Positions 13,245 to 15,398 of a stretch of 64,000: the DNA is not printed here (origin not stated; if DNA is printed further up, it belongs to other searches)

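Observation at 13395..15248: GmrSD/BrxU-like type IV restriction gene inserted between drmMI and drmA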

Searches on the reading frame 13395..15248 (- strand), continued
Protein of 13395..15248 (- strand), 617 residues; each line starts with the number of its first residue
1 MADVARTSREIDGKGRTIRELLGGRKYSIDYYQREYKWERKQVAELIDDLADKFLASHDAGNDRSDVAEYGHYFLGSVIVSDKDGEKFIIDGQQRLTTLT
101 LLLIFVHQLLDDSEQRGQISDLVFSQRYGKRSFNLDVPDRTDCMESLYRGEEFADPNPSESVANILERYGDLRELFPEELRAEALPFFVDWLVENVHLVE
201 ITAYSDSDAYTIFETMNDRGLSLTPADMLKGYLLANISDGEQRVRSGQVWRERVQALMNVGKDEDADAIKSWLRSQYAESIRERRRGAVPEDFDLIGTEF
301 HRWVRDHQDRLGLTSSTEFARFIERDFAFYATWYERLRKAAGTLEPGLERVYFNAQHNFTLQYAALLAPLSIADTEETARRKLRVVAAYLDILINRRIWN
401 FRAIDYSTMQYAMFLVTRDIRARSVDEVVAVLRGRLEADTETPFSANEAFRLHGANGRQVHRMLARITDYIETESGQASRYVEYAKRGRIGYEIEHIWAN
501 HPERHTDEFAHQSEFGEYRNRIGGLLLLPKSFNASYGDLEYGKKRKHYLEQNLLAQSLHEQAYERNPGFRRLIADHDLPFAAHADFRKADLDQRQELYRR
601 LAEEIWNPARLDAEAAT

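Call 50: search_solved_structures(query=A2, max_evalue=10, show_alignments=2)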
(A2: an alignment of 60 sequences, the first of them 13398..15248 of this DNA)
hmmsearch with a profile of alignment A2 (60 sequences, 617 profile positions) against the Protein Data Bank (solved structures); distinct sequences matched with E-value up to 10: 5.
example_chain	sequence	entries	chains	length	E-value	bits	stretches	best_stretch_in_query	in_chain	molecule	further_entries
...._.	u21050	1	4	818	6.9e-12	48.1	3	24-111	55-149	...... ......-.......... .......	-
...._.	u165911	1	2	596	3.3e-11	45.8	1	31-245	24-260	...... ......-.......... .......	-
20yw_A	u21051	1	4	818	7.9e-11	44.6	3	24-111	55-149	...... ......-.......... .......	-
6jiv_D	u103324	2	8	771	9.7e-07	31.1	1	24-111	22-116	SspE protein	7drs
7drr_D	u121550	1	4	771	1.1e-05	27.6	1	24-111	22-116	SspE protein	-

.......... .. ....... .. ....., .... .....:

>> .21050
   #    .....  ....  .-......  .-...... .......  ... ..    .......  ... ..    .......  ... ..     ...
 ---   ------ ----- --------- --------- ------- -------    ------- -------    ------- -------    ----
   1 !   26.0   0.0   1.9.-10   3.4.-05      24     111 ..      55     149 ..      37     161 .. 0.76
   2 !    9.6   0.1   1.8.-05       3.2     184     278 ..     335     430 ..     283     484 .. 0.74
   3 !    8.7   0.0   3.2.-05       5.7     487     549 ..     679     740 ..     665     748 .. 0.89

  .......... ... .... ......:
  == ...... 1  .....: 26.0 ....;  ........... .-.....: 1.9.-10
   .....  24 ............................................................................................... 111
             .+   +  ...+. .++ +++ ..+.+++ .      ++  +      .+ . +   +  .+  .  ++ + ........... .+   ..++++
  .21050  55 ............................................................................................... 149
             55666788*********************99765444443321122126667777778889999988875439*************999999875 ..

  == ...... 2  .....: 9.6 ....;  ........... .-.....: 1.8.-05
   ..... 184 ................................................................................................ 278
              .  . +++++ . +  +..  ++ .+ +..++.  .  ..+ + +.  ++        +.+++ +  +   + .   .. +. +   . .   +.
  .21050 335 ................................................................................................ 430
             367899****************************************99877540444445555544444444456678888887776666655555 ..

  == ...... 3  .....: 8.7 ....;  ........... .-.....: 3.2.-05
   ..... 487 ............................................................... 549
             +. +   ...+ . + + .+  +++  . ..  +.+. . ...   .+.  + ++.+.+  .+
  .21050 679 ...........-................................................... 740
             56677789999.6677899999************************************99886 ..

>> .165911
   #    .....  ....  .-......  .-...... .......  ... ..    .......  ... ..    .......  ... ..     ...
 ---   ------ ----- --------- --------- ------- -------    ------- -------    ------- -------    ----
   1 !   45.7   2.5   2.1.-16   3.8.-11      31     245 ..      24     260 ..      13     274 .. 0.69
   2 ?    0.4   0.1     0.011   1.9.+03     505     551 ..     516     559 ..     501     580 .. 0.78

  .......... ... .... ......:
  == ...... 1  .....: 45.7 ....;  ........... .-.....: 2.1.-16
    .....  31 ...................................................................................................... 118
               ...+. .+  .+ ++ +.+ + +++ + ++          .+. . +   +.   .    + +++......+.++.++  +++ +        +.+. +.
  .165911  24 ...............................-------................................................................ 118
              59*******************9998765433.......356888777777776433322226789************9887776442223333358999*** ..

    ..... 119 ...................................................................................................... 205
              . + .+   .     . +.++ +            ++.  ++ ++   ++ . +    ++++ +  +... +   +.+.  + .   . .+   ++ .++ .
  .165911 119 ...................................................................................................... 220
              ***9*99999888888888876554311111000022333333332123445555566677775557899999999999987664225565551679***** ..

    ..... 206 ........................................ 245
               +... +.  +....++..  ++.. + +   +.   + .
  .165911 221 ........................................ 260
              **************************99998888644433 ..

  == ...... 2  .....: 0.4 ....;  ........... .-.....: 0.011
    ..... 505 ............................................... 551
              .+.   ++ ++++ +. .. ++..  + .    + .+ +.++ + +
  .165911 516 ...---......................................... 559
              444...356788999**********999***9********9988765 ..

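Call 56: search_protein_families(library=pfam, alignment_id=A3, max_evalue=0.00001)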
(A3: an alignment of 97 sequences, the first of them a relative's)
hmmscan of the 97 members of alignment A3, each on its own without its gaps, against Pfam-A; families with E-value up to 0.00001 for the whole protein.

A. member 1, L004:2548-3906:- (452 aa): 0 families

B. families by the number of members that match (of 97 scanned): 181 families (the first 25 are shown)
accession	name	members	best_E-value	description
PF00515.34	TPR_1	7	2e-147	Tetratricopeptide repeat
PF13414.12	TPR_11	7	3.8e-120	TPR repeat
PF13181.12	TPR_8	7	1.5e-101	Tetratricopeptide repeat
PF07719.23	TPR_2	7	8e-101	Tetratricopeptide repeat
PF13431.12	TPR_17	7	1.2e-79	Tetratricopeptide repeat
PF13432.12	TPR_16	7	8.6e-61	Tetratricopeptide repeat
PF13424.12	TPR_12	7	1.5e-53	Tetratricopeptide repeat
PF13371.12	TPR_9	7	2.8e-46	Tetratricopeptide repeat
PF13428.12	TPR_14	7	6.6e-38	Tetratricopeptide repeat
PF13174.12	TPR_6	7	1.2e-25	Tetratricopeptide repeat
PF01239.28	PPTA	7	1.2e-24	Protein prenyltransferase alpha subunit repeat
PF14559.12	TPR_19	7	2e-24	Tetratricopeptide repeat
PF10516.15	SHNi-TPR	7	4e-19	SHNi-TPR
PF13374.12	TPR_10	7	3.3e-18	Tetratricopeptide repeat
PF03704.23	BTAD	6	1.1e-18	Bacterial transcriptional activator domain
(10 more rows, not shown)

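Call 57: find_encoding_contigs(protein=P0003, flank=10000, max_places=3)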
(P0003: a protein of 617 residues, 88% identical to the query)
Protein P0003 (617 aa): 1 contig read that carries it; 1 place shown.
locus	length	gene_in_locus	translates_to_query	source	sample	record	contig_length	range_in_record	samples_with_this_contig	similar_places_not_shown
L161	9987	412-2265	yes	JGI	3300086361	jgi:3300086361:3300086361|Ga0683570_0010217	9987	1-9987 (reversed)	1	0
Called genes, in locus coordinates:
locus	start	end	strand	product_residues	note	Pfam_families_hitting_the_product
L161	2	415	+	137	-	?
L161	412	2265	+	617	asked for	PF03235:GmrSD_N, PF07510:GmrSD_C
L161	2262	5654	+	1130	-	PF00271:Helicase_C (weak)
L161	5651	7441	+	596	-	PF09369:MZB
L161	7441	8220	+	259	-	PF13091:PLDc_2, PF00614:PLDc (faint)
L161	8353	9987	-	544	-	?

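Call 58: find_encoding_contigs(protein=P0119, flank=10000, max_places=3)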
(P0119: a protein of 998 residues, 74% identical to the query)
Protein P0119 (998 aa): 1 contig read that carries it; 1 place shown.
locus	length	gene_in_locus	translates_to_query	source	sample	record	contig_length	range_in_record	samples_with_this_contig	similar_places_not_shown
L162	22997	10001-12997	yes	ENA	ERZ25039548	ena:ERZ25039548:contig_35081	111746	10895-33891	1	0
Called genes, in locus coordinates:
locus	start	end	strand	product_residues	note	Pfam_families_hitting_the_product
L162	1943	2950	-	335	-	PF02899:Phage_int_SAM_1 (weak), PF13495:Phage_int_SAM_4, PF00589:Phage_integrase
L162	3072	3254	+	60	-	PF02604:PhdYeFM_antitox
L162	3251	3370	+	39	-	-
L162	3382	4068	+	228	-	PF00176:SNF2-rel_dom (weak)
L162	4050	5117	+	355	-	-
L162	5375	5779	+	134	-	-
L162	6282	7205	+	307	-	PF13276:HTH_21, PF00665:rve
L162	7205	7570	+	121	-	-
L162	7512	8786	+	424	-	-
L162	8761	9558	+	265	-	PF02384:N6_Mtase, PF20473:MmeI_Mtase (weak)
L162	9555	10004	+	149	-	PF07669:Eco57I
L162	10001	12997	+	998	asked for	PF20466:MmeI_TRD, PF03235:GmrSD_N, PF07510:GmrSD_C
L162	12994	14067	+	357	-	-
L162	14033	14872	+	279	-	-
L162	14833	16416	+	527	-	PF00271:Helicase_C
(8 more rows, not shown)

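Call 63: search_dna_similar(query=window:13398-15248:-, collection=plasmids, mode=protein, max_rows=30, max_evalue=1e-10)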
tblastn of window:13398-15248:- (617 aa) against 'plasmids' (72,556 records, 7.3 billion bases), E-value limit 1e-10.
Records with a match: 66; places in all: 71; records where one place covers at least 80% of the query: 30.
Best place of each record, by identity: <60% 66.
By first word of the organism name: Enterobacter 12; Klebsiella 10; Escherichia 8; Synechocystis 4; Streptomyces 4; Rhodococcus 3; Enterococcus 3; Aeromonas 2; Entomospira 2; Ralstonia 1; and 17 more.
By predicted mobility (MOB-suite, as given by PLSDB): conjugative 25; non-mobilizable 23; mobilizable 18.
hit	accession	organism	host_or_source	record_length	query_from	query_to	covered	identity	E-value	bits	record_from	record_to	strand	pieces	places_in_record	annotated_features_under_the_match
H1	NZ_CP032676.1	Rhodococcus rhodochrous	cell culture,soil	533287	7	611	98%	52.1%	0e+0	624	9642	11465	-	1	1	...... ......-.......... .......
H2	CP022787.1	Ralstonia solanacearum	Solanum tuberosum,single cell,Potato ...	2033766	9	611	98%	50.8%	0e+0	615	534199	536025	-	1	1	hypothetical protein | DNA methylase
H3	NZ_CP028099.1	Synechocystis sp. IPPAS B-1465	axenic culture,Synechocystis sp. GT-L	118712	17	611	96%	46.9%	4e-176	561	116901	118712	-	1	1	none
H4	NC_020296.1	Synechocystis sp. PCC 6803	-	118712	17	611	96%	46.9%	4e-176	561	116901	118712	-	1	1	none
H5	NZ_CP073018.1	Synechocystis sp. PCC 6803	cell culture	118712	17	611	96%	46.9%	4e-176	561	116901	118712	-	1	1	none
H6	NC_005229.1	Synechocystis sp. PCC 6803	-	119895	17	607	96%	46.5%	1e-139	568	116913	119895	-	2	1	IS4-like element IS4Sa family transposase | DUF1524 domain-containing protein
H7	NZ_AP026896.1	Aeromonas caviae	Microbe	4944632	4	606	98%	43.2%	1e-158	511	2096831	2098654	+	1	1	none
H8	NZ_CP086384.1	Deinococcus radiophilus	Harpadon nehereus,cell culture,2 Mrad ...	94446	16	615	97%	42.6%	2e-138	452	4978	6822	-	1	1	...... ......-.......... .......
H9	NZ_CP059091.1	Pantoea agglomerans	Allium cepa,diseased onion bulb,bulb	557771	4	606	98%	42.0%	2e-153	496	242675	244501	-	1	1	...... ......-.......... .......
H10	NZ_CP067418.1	Aeromonas media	cell culture,water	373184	3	611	99%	40.9%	7e-145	471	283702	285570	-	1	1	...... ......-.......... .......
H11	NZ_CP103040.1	Companilactobacillus crustorum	cell culture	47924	14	608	96%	34.6%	2e-117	392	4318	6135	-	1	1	DUF262 domain-containing HNH endonuclease family protein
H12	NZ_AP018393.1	Lacticaseibacillus paracasei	-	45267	14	608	96%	34.5%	1e-116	389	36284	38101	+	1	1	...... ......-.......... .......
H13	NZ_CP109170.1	Streptomyces sp. NBC_01724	-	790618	10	611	98%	31.2%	6e-56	212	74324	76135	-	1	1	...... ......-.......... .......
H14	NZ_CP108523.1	Streptomyces sp. NBC_01230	-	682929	10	617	99%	30.8%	1e-50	197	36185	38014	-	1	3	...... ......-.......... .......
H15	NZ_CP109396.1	Streptomyces sp. NBC_01527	-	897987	10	617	99%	30.8%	1e-50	197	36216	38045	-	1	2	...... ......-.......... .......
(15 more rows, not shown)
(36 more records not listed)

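Call 76: search_protein_families(library=ncbifam, proteins=[window:13398-15248:-], max_evalue=0.00001)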
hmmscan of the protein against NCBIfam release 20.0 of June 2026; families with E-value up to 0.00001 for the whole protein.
window:13398-15248:- (617 aa): 0 families
